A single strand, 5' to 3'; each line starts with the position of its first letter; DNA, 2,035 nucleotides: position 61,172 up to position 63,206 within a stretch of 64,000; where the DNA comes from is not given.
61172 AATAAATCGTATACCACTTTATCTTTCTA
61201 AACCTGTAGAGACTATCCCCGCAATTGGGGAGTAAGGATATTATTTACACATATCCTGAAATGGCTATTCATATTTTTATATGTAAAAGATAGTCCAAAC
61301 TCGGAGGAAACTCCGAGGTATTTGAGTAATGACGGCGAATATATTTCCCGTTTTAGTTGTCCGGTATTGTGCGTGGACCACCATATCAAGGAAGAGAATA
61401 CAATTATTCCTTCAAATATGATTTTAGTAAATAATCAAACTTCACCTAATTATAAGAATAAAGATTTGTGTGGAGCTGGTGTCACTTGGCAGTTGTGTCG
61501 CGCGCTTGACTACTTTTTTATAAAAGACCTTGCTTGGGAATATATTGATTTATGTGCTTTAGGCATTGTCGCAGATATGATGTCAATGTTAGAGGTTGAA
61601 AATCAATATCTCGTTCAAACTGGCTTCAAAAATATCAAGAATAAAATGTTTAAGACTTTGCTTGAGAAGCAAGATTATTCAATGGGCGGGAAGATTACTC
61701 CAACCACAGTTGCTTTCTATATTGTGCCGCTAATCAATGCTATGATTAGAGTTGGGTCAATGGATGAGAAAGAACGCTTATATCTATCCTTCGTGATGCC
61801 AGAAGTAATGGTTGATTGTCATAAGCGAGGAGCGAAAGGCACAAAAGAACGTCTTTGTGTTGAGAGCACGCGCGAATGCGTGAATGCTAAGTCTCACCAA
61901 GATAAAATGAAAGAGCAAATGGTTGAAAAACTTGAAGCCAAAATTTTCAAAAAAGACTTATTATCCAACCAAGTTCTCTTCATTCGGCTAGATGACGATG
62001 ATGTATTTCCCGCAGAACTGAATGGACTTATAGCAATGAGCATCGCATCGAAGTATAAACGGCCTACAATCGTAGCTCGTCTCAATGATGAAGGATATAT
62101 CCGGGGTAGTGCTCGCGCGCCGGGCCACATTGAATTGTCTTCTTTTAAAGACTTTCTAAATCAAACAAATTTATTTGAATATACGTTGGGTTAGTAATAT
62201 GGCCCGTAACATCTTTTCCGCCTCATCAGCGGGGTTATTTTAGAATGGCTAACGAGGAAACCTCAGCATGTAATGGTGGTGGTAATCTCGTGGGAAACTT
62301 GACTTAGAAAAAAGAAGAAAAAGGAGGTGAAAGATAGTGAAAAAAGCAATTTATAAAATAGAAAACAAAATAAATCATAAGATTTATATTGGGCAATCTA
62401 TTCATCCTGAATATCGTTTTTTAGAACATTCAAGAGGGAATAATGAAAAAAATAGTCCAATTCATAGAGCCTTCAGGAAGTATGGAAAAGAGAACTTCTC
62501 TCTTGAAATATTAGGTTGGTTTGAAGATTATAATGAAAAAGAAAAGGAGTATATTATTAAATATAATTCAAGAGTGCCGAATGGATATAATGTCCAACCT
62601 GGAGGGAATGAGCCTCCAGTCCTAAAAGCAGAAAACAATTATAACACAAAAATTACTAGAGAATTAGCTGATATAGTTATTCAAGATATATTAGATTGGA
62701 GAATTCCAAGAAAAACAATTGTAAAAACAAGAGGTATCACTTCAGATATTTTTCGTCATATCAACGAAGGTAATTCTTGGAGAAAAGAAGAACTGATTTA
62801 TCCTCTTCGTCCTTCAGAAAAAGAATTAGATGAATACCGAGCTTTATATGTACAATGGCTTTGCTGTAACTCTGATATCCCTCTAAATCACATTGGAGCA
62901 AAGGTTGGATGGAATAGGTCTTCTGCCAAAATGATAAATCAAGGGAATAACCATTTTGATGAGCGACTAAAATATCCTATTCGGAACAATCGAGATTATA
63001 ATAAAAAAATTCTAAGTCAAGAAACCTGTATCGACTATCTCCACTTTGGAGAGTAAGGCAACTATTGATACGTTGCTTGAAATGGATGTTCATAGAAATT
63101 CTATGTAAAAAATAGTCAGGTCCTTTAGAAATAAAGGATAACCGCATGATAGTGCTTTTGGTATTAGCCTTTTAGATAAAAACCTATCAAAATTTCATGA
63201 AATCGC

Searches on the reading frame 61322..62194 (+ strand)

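Call 78: search_protein_families(library=pfam, proteins=[window:61322-62194:+], max_evalue=0.01)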
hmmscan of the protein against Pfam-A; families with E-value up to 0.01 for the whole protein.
window:61322-62194:+ (290 aa): 1 family
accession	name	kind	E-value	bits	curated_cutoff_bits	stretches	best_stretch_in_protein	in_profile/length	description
PF01368.27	DHH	-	0.001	19.7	28.1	1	12-82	63-125/125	DHH family, N-terminal domain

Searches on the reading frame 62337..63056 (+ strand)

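Call 78: search_protein_families(library=pfam, proteins=[window:62337-63056:+], max_evalue=0.01)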
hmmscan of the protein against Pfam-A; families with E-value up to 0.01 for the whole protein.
window:62337-63056:+ (239 aa): 1 family
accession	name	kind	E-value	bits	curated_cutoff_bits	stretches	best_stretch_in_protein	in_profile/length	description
PF01541.30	GIY-YIG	-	6.1e-08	33.3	22.6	1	3-85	2-78/78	GIY-YIG catalytic domain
